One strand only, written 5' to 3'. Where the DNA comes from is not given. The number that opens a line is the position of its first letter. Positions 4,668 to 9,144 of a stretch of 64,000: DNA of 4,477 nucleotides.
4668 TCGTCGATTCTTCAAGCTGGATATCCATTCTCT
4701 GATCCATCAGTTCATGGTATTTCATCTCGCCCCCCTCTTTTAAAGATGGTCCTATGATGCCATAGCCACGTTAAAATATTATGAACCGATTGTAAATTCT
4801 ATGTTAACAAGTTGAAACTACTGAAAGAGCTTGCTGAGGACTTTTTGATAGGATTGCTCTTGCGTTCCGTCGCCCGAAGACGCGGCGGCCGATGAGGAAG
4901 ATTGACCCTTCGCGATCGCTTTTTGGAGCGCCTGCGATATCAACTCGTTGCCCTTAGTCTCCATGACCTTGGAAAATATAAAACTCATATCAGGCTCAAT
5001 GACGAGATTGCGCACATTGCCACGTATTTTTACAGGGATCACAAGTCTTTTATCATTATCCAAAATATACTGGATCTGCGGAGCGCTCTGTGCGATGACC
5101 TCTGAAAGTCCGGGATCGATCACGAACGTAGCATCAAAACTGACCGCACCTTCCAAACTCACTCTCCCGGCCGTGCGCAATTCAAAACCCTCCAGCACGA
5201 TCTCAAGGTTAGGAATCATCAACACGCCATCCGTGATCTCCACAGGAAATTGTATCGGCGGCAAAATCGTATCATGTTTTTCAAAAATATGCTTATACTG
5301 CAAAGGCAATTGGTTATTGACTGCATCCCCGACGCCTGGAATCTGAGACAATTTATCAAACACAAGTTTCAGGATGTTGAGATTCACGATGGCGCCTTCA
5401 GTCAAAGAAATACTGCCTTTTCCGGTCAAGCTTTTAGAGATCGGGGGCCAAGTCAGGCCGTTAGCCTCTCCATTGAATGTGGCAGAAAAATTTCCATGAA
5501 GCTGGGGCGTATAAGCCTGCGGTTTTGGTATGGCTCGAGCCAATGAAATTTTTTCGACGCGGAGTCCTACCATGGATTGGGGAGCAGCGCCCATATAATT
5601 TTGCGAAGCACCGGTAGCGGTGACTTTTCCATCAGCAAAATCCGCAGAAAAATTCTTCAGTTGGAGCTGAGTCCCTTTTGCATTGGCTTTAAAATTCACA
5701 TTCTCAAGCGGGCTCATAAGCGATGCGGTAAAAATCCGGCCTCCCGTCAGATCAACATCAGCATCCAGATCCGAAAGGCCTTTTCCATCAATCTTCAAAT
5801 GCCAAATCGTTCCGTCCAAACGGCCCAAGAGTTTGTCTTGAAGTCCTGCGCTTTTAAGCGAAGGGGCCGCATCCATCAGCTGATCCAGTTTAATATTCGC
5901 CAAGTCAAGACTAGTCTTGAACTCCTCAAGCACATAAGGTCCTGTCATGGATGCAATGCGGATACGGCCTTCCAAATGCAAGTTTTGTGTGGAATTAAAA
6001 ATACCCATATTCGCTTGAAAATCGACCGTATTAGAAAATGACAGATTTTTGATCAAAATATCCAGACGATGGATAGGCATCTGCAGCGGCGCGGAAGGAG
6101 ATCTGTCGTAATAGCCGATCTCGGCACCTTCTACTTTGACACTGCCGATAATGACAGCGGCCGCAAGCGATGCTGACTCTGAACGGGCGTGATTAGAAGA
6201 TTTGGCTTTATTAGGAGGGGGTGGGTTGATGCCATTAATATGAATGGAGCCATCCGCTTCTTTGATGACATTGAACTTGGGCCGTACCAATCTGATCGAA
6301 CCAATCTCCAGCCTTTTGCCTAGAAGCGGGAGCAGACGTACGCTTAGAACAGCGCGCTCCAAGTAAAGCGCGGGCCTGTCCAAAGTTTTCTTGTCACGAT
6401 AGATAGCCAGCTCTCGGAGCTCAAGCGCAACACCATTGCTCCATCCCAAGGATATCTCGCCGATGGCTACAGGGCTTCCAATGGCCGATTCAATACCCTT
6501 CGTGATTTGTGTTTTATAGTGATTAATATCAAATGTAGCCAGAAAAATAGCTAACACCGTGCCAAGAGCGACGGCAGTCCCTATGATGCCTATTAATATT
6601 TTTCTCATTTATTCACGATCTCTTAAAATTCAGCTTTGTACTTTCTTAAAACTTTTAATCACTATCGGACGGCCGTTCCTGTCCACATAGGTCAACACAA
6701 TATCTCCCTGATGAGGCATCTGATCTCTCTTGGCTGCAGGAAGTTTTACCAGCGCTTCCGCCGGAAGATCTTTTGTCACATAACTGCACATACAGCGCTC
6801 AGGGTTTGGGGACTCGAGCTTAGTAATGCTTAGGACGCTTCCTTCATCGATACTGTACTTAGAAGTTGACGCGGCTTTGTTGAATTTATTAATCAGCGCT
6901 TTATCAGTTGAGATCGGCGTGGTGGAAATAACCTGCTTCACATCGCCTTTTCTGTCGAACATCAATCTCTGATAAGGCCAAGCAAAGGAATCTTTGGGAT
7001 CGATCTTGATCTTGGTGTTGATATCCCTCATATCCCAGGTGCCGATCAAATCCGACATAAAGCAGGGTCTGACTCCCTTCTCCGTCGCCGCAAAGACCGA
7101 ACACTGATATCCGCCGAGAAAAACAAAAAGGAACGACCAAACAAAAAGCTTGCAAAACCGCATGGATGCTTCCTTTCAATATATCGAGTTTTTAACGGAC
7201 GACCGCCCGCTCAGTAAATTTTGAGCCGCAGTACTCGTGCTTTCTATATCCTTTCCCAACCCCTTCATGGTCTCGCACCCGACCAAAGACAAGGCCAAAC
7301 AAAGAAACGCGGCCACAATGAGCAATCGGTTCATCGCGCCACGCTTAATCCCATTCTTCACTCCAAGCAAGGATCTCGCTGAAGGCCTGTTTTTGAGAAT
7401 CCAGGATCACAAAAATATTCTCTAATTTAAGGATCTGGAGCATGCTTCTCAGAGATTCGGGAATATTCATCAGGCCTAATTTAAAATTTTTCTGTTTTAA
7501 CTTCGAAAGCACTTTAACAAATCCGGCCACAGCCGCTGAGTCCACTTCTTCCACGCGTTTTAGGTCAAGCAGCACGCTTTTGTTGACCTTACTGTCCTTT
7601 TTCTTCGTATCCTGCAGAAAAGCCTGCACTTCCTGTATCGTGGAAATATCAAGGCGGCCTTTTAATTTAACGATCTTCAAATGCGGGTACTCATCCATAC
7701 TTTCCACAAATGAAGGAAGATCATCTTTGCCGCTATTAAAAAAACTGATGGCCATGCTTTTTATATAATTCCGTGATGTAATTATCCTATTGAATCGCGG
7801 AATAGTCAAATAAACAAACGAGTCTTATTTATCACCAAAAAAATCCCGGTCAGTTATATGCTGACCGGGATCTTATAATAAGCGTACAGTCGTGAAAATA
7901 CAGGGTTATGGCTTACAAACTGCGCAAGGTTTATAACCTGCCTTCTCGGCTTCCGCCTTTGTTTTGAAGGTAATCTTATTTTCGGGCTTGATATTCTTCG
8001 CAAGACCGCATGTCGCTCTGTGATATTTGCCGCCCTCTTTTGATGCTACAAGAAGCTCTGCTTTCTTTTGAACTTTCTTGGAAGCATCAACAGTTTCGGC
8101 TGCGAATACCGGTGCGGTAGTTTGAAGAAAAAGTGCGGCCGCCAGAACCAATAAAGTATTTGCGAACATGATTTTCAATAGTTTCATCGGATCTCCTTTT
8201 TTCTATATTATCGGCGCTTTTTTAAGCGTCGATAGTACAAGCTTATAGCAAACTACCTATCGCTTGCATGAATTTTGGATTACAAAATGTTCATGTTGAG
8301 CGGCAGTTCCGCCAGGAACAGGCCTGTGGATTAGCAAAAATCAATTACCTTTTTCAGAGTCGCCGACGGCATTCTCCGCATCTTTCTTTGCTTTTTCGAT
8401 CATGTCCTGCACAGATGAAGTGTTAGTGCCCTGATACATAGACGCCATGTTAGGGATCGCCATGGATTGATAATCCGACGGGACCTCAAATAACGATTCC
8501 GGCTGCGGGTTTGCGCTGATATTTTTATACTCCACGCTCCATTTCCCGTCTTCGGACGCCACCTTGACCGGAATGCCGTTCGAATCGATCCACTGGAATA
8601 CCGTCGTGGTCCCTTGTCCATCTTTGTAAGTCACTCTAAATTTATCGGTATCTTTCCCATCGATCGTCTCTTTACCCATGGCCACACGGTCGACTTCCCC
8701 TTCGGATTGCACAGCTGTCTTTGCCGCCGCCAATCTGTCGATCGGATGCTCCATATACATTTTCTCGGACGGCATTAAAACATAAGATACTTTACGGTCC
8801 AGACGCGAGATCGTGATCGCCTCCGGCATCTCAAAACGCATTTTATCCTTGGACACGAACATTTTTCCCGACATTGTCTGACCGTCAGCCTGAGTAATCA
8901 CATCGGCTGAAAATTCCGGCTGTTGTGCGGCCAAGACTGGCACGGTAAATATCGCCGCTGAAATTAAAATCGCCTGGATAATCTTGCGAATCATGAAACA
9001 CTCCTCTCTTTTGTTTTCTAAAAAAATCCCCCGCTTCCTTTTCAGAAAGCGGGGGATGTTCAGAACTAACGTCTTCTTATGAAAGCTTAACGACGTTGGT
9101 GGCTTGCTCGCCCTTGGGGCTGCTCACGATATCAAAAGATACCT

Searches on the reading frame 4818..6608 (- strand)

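Call 30: search_protein_families(library=pfam, proteins=[window:4818-6608:-], max_evalue=0.00001)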
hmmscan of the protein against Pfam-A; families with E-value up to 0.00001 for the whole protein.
window:4818-6608:- (596 aa): 3 families
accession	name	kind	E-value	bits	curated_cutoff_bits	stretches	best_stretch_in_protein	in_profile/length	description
PF05170.20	AsmA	-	5e-21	75.6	29.8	2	2-169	5-174/607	AsmA family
PF13116.12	YhdP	-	4.1e-20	71.8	46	1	5-287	11-256/1224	YhdP protein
PF05359.17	DUF748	-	2.8e-13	49.3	50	1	2-267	15-251/1037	Domain of Unknown Function (DUF748)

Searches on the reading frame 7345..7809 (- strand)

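Call 68: search_protein_families(library=pfam, proteins=[window:7345-7809:-], max_evalue=0.0001)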
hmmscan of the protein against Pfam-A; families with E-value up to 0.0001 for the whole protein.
window:7345-7809:- (154 aa): 2 families
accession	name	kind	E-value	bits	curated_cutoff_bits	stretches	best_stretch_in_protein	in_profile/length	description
PF01740.26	STAS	-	9e-13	48.4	22.6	1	38-138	4-102/106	STAS domain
PF13466.11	STAS_2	-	5.2e-10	39.8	29.2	1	47-129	1-79/80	STAS domain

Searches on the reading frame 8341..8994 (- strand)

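Call 68: search_protein_families(library=pfam, proteins=[window:8341-8994:-], max_evalue=0.0001)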
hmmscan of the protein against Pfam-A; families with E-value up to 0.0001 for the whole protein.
window:8341-8994:- (217 aa): 1 family
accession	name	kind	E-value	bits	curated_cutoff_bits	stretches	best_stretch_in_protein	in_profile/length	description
PF14371.13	DUF4412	-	2.8e-13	50.5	21.6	1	37-126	12-112/191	Domain of unknown function (DUF4412)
